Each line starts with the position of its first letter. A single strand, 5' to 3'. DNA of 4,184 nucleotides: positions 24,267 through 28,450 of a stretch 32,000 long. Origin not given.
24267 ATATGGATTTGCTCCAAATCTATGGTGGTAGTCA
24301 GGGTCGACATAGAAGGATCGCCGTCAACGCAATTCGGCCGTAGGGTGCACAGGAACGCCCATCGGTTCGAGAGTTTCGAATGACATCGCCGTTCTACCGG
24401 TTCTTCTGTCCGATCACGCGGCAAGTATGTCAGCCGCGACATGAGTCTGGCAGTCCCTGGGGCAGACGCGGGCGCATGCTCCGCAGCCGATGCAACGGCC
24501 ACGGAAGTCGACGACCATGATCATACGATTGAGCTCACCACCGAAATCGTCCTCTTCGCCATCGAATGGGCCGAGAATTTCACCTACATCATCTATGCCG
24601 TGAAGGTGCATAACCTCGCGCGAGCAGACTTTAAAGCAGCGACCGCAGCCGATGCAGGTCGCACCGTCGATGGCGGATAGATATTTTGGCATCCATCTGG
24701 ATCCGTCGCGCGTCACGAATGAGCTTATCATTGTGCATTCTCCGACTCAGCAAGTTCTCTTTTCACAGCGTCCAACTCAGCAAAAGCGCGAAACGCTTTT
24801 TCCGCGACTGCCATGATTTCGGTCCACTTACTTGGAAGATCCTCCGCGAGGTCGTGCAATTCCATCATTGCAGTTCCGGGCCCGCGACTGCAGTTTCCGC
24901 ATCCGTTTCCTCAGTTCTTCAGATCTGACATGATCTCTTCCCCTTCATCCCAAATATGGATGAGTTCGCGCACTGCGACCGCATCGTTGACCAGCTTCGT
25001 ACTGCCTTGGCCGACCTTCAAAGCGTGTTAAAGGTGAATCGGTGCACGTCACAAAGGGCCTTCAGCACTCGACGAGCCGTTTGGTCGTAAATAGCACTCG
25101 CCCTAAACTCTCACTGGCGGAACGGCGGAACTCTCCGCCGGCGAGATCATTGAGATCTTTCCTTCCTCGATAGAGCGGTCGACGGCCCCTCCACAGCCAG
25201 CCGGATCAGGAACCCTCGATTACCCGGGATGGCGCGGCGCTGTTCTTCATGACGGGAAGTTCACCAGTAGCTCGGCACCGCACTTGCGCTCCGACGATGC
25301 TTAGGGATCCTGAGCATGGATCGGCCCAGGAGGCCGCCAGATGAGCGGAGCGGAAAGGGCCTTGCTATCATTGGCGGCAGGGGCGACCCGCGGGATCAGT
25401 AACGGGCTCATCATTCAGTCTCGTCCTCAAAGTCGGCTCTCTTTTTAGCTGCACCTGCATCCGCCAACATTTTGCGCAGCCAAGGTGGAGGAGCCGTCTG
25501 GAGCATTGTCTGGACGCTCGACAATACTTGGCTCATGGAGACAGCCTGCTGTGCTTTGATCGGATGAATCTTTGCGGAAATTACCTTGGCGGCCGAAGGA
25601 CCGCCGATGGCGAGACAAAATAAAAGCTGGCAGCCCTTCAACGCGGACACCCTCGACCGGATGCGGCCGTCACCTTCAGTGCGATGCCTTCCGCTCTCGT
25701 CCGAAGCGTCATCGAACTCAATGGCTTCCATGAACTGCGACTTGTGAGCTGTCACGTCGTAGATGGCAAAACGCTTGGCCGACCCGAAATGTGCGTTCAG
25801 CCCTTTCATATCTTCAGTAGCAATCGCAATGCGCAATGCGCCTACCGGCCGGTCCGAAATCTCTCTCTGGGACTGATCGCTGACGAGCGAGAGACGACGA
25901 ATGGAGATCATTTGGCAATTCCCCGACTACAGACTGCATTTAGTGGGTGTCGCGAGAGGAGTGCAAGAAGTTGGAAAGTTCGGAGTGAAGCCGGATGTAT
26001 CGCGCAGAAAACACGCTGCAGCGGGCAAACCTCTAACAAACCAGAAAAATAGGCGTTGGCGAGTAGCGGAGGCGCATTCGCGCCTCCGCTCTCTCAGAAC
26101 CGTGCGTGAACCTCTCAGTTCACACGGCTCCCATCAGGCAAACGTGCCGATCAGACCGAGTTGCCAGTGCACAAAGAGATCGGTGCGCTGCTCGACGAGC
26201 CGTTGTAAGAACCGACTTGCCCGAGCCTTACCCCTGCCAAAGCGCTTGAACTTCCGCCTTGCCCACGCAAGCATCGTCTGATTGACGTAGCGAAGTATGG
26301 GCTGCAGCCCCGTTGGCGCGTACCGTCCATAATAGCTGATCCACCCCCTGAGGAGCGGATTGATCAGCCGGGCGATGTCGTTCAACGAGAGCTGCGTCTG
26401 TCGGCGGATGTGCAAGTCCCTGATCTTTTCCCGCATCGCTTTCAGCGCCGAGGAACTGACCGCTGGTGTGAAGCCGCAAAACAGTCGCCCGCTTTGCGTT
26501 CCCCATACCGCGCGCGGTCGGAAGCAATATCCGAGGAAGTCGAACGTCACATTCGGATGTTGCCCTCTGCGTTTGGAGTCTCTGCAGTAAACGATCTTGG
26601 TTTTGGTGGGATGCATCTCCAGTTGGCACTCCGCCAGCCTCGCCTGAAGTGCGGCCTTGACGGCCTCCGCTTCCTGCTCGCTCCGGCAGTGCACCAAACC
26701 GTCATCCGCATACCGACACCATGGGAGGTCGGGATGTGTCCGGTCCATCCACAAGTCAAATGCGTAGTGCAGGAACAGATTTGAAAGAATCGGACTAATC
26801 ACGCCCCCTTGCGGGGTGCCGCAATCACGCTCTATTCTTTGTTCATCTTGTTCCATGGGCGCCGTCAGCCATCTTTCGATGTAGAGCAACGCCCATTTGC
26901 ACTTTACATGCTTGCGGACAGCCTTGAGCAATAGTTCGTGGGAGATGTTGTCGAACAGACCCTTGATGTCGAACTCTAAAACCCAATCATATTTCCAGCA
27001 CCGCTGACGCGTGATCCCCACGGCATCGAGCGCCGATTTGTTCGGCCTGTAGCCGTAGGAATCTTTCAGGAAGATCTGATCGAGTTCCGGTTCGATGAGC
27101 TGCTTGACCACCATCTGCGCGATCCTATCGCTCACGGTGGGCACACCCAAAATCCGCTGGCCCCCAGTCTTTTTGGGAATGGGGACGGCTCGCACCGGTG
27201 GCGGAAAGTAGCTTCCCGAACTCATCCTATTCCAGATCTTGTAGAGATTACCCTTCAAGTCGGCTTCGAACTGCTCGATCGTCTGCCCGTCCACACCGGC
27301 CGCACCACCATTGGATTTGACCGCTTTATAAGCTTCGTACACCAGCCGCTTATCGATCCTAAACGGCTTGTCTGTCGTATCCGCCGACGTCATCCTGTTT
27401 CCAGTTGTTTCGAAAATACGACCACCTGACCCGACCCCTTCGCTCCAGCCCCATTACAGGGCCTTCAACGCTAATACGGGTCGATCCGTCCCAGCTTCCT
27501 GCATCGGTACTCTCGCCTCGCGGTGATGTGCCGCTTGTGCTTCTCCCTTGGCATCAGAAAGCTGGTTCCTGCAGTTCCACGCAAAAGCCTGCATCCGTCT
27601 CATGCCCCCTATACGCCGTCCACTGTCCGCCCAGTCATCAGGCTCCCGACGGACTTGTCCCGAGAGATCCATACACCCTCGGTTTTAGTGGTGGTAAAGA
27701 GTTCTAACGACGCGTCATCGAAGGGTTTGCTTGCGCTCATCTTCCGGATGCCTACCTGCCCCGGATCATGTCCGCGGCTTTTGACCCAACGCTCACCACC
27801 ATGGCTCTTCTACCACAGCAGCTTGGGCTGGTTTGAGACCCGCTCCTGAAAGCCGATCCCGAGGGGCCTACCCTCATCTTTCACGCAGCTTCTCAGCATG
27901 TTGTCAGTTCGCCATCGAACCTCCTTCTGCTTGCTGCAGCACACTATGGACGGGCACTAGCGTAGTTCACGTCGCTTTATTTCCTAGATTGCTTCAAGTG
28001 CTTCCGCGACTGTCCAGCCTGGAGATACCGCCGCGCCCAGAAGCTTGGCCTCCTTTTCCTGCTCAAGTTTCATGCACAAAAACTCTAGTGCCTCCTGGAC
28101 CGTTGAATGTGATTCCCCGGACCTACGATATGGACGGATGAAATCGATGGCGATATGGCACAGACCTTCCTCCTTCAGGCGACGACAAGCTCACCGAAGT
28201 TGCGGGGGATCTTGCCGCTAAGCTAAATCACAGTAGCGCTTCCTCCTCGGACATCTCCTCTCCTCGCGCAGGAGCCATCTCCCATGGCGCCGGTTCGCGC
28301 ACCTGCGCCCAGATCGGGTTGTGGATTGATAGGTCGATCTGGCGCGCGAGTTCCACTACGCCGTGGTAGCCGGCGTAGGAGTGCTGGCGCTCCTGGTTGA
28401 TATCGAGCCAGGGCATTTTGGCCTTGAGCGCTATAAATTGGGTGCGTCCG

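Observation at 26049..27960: Endonuclease-less group II intron embedded in sense orientation in the nif operon, between nifE and nifX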

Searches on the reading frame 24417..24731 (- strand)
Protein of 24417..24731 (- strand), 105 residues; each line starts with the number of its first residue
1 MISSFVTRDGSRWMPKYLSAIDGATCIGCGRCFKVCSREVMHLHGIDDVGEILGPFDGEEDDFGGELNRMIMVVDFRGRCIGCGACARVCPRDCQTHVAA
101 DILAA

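Call 19: search_protein_families(library=pfam, proteins=[window:24417-24731:-])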
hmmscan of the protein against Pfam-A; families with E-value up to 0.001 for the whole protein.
window:24417-24731:- (105 aa): 16 families
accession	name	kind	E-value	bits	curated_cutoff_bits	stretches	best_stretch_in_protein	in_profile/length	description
PF12838.12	Fer4_7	-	7.3e-11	42.8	27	1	25-94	1-52/52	4Fe-4S dicluster domain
PF13237.11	Fer4_10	-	1.1e-10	41.7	25.5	1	21-91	4-53/53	4Fe-4S dicluster domain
PF12837.12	Fer4_6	-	2.1e-10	40.4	25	2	20-38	3-21/24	4Fe-4S binding domain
PF00037.32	Fer4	-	4.7e-10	39.3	21.1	1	78-94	6-22/24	4Fe-4S binding domain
PF12797.12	Fer4_2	-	1.3e-09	37.8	24.5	1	73-91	4-21/22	4Fe-4S binding domain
PF14697.11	Fer4_21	-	3.2e-09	37.2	35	2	20-39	2-21/59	4Fe-4S dicluster domain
PF13187.11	Fer4_9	-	5.5e-09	36.4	27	1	26-93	2-50/52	4Fe-4S dicluster domain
PF13484.11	Fer4_16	-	8.2e-08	33.4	30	0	8-37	35-64/66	4Fe-4S double cluster binding domain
PF25160.1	LdpA_Fe-S-bd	-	5e-07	29.9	27.6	1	23-41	25-43/49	LdpA Fe-S cluster-binding domain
PF13183.11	Fer4_8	-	8.6e-07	29.8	27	1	25-93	4-67/68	4Fe-4S dicluster domain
PF17179.9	Fer4_22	-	1e-05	26.7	27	0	17-39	72-94/95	4Fe-4S dicluster domain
PF13459.11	Fer4_15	-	2.9e-05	25.1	22.4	0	21-49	3-32/66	4Fe-4S single cluster domain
PF12798.12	Fer4_3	-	3.8e-05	24.6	27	0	26-37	1-12/15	4Fe-4S binding domain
PF12800.12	Fer4_4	-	4.2e-05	24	24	0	79-92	3-16/17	4Fe-4S binding domain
PF13534.11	Fer4_17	-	4.4e-05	24.4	22.2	0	79-93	45-59/61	4Fe-4S dicluster domain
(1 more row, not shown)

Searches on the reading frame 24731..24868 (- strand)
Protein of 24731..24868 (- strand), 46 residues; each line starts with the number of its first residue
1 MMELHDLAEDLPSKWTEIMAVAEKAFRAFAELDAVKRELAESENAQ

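Call 50: search_protein_families(library=pfam, max_evalue=0.1, proteins=[window:24731-24868:-])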
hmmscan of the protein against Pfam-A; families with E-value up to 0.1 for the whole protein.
seq(46 aa): 1 family
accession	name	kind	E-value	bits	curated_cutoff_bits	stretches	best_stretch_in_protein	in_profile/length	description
PF05082.18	Rop-like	-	4.9e-16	58.8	27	1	2-43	22-63/64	Rop-like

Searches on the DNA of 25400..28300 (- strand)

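Call 4: search_dna_similar(query=window:25400-28300:-, collection=plasmids, mode=near, max_rows=40)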
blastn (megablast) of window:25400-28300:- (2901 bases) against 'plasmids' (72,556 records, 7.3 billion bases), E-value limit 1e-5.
Records with a match: 184; places in all: 300; records where one place covers at least 80% of the query: 1.
Best place of each record, by identity: >=99% 17; 95-99% 22; 90-95% 9; 80-90% 35; 60-80% 101.
By first word of the organism name: Sinorhizobium 116; Rhizobium 49; Bradyrhizobium 8; Mesorhizobium 4; Streptomyces 3; Neorhizobium 2; Ensifer 1; Methylomonas 1.
By predicted mobility (MOB-suite, as given by PLSDB): conjugative 133; mobilizable 38; non-mobilizable 13.
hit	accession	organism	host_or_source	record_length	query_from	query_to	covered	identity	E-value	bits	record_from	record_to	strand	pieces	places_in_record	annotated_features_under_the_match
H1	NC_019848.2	Sinorhizobium meliloti GR4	-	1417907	1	2901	100%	99.6%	0e+0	5292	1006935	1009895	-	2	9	record has no annotation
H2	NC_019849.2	Sinorhizobium meliloti GR4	-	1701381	327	2301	68%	98.9%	0e+0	3531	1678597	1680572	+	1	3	none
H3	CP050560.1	Sinorhizobium meliloti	Melilotus officinalis,cell culture,root ...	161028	335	2272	67%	99.5%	0e+0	3532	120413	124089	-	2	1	none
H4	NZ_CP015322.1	Mesorhizobium amorphae CCNWGS0123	Robinia pseudoacacia,cell culture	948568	341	2259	66%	92.5%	0e+0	2741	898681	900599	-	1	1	none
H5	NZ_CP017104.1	Rhizobium gallicum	Phaseolus vulgaris,Whole ...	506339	340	2247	66%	92.0%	0e+0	2679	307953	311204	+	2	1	none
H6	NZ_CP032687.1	Rhizobium sp. CCGE531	Phaseolus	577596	407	2243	63%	83.1%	0e+0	1644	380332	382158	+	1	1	ltrA: group II intron reverse transcriptase/maturase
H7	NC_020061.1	Rhizobium tropici CIAT 899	Phaseolus vulgaris root nodule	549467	407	2243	63%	83.0%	0e+0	1639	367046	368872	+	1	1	ltrA: group II intron reverse transcriptase/maturase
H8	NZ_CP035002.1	Rhizobium acidisoli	Phaseolus vulgaris,root nodule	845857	356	2212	64%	75.6%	0e+0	872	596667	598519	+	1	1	none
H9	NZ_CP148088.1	Sinorhizobium meliloti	Medicago sativa,cell culture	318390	356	1979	56%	77.7%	0e+0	963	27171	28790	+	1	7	ltrA: group II intron reverse transcriptase/maturase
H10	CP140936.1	Sinorhizobium meliloti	Medicago lupulina,whole organism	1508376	356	1979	56%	77.7%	0e+0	957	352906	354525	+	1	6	ltrA: group II intron reverse transcriptase/maturase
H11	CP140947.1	Sinorhizobium meliloti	Medicago lupulina,whole organism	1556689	356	1979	56%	77.7%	0e+0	957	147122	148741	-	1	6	ltrA: group II intron reverse transcriptase/maturase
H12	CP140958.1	Sinorhizobium meliloti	Medicago lupulina,whole organism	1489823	356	1979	56%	77.7%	0e+0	957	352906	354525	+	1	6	ltrA: group II intron reverse transcriptase/maturase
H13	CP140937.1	Sinorhizobium meliloti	Medicago lupulina,whole organism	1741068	356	1979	56%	77.7%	0e+0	957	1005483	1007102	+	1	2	ltrA: group II intron reverse transcriptase/maturase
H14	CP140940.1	Sinorhizobium meliloti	Medicago lupulina,whole organism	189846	356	1979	56%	77.7%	0e+0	957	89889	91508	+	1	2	ltrA: group II intron reverse transcriptase/maturase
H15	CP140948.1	Sinorhizobium meliloti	Medicago lupulina,whole organism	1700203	356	1979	56%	77.7%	0e+0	957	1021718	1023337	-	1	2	ltrA: group II intron reverse transcriptase/maturase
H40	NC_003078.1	Sinorhizobium meliloti 1021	-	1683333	410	1981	54%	77.9%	0e+0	944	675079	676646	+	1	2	none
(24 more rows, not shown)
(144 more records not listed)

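Call 10: get_annotated_region(hit=H2, flank=3000)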
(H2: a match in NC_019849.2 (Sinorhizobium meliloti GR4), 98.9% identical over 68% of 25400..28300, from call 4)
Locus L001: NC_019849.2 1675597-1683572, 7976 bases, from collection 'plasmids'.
description: Sinorhizobium meliloti GR4 plasmid pRmeGR4d, complete sequence
organism: Sinorhizobium meliloti GR4 (NCBI taxid 1235461)
taxonomy: Bacteria; Pseudomonadota; Alphaproteobacteria; Hyphomicrobiales; Rhizobiaceae; Sinorhizobium; Sinorhizobium meliloti; Sinorhizobium meliloti GR4
host: -; source: -; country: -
typing (MOB-suite, as given by PLSDB): mobilizable; relaxase MOBQ
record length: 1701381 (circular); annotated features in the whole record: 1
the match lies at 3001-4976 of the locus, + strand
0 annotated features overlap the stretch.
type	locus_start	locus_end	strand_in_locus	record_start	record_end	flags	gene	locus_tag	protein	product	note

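Call 15: get_annotated_region(hit=H1, flank=2000)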
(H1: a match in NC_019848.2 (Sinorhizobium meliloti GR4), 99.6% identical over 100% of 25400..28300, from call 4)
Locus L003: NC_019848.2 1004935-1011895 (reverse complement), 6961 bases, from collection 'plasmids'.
description: Sinorhizobium meliloti GR4 plasmid pRmeGR4c, complete sequence
organism: Sinorhizobium meliloti GR4 (NCBI taxid 1235461)
taxonomy: Bacteria; Pseudomonadota; Alphaproteobacteria; Hyphomicrobiales; Rhizobiaceae; Sinorhizobium; Sinorhizobium meliloti; Sinorhizobium meliloti GR4
host: -; source: -; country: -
typing (MOB-suite, as given by PLSDB): conjugative; relaxase MOBQ; mating-pair formation MPF_T
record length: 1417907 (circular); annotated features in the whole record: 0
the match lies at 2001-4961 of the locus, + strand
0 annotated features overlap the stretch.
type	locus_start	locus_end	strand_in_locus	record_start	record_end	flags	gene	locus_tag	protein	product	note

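Call 36: get_annotated_region(hit=H40, flank=400)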
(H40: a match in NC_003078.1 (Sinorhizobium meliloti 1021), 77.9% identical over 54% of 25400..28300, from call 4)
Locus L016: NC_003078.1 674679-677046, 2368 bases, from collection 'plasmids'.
description: Sinorhizobium meliloti 1021 plasmid pSymB, complete sequence
organism: Sinorhizobium meliloti 1021 (NCBI taxid 266834)
taxonomy: Bacteria; Pseudomonadota; Alphaproteobacteria; Hyphomicrobiales; Rhizobiaceae; Sinorhizobium; Sinorhizobium meliloti; Sinorhizobium meliloti 1021
host: -; source: -; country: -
typing (MOB-suite, as given by PLSDB): mobilizable; relaxase MOBQ
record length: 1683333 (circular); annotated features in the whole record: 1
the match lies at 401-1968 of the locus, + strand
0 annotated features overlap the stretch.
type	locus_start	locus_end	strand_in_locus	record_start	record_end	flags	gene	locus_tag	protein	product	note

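Call 51: get_annotated_region(hit=H4, flank=2500)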
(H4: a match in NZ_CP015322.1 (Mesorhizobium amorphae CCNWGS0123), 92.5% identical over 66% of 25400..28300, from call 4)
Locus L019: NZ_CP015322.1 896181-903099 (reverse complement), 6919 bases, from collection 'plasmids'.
description: Mesorhizobium amorphae CCNWGS0123 plasmid pM0123d, complete sequence
organism: Mesorhizobium amorphae CCNWGS0123 (NCBI taxid 1082933)
taxonomy: Bacteria; Pseudomonadota; Alphaproteobacteria; Hyphomicrobiales; Phyllobacteriaceae; Mesorhizobium; Mesorhizobium amorphae; Mesorhizobium amorphae CCNWGS0123
host: -; source: Robinia pseudoacacia,cell culture; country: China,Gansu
typing (MOB-suite, as given by PLSDB): non-mobilizable; mating-pair formation MPF_T
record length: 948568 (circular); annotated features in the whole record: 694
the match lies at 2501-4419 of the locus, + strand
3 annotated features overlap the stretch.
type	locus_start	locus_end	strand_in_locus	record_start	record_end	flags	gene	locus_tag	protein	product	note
CDS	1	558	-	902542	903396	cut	-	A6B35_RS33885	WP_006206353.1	hypothetical protein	-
CDS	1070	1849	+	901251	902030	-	-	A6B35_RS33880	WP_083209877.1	2-oxoglutarate and iron-dependent oxygenase domain-containing protein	-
CDS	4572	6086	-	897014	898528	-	-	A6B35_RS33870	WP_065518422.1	ISNCY family transposase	-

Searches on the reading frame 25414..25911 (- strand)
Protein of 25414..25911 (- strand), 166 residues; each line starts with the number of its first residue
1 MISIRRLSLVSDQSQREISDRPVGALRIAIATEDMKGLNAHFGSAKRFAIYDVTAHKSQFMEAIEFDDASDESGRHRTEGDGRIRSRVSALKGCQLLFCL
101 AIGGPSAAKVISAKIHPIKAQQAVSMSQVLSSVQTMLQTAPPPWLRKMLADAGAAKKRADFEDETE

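Call 19: search_protein_families(library=pfam, proteins=[window:25414-25911:-])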
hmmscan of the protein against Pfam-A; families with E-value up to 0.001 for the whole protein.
window:25414-25911:- (166 aa): 1 family
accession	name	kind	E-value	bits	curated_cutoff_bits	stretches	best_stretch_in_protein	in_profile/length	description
PF02579.22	Nitro_FeMo-Co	-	1e-18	67.8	26.3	1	37-134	4-93/94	Dinitrogenase iron-molybdenum cofactor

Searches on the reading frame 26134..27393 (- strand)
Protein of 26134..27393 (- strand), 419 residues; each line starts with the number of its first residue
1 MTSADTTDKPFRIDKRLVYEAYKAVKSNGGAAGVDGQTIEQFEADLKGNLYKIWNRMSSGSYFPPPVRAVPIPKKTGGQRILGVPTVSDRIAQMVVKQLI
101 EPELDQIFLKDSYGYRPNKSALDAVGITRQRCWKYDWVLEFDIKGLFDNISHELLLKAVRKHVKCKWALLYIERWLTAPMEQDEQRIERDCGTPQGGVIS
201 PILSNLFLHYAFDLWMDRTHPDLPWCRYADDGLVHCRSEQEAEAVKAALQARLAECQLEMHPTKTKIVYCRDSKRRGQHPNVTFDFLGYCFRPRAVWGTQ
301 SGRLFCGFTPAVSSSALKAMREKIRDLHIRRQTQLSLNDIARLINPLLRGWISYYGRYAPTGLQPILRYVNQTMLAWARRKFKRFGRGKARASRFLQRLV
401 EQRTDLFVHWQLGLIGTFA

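Call 18: find_encoding_contigs(protein=window:26134-27393:-, flank=4000, max_places=10)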
Protein window:26134-27393:- (419 aa): 22 contigs read that carry it; 10 places shown.
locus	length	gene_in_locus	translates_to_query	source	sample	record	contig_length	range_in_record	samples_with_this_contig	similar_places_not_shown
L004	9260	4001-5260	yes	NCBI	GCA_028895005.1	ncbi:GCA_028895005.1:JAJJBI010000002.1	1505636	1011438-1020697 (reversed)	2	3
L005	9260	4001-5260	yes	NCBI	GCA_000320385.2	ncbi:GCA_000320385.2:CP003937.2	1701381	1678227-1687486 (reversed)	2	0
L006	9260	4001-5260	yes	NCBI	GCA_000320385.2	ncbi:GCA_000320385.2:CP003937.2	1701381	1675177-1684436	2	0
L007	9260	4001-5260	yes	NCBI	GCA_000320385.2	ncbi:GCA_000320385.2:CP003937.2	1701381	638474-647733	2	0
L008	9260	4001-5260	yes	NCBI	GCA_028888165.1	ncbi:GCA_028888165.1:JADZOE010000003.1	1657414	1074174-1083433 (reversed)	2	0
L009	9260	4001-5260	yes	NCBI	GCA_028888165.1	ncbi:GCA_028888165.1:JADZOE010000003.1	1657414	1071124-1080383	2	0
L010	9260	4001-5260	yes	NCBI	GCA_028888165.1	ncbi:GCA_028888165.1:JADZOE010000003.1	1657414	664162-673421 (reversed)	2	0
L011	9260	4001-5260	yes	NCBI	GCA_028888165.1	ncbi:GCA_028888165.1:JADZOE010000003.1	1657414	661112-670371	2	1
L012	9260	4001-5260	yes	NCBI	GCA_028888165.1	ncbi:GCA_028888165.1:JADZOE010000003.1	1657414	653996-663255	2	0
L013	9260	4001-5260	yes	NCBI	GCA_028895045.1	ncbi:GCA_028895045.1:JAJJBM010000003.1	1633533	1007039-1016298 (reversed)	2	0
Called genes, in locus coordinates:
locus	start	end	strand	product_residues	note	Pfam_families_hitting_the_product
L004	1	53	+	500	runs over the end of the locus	PF00148:Oxidored_nitro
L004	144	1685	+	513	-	PF11844:DUF3364, PF00148:Oxidored_nitro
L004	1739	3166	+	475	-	PF00148:Oxidored_nitro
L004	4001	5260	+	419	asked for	PF00078:RVT_1, PF08388:GIIM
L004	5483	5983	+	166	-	PF02579:Nitro_FeMo-Co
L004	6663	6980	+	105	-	PF13484:Fer4_16 (faint), PF17179:Fer4_22 (faint), PF13237:Fer4_10, PF13183:Fer4_8 (weak), PF12838:Fer4_7, PF13187:Fer4_9 (weak), PF00037:Fer4 (weak), PF12797:Fer4_2 (weak), +3 more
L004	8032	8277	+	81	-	PF11089:SyrA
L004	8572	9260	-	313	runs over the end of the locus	PF00126:HTH_1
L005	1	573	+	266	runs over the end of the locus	PF02463:SMC_N (faint), PF00005:ABC_tran, PF13304:AAA_21 (faint)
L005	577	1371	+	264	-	PF13489:Methyltransf_23, PF01209:Ubie_methyltran, PF08241:Methyltransf_11, PF08242:Methyltransf_12, PF13649:Methyltransf_25, PF13847:Methyltransf_31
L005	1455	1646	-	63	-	-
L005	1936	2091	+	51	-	-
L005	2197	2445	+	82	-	PF03693:ParD_antitoxin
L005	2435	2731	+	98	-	PF05016:ParE_toxin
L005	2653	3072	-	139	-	PF13011:LZ_Tnp_IS481 (weak), PF13384:HTH_23 (faint), PF13518:HTH_28, PF13551:HTH_29 (weak), PF13565:HTH_32 (weak)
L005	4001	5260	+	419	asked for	PF00078:RVT_1, PF08388:GIIM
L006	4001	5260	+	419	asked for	PF00078:RVT_1, PF08388:GIIM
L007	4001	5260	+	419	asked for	PF00078:RVT_1, PF08388:GIIM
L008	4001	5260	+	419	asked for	PF00078:RVT_1, PF08388:GIIM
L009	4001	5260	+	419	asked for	PF00078:RVT_1, PF08388:GIIM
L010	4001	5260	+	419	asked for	PF00078:RVT_1, PF08388:GIIM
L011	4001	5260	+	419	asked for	PF00078:RVT_1, PF08388:GIIM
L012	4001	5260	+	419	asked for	PF00078:RVT_1, PF08388:GIIM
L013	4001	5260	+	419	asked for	PF00078:RVT_1, PF08388:GIIM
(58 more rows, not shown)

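Call 19: search_protein_families(library=pfam, proteins=[window:26137-27393:-])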
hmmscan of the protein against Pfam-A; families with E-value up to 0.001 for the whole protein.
window:26137-27393:- (419 aa): 2 families
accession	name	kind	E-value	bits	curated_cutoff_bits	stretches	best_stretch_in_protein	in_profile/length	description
PF00078.32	RVT_1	-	7.9e-42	143.7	29.6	1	72-289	1-203/205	Reverse transcriptase (RNA-dependent DNA polymerase)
PF08388.16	GIIM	-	2.2e-16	60.1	23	1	317-391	1-76/80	Group II intron, maturase-specific domain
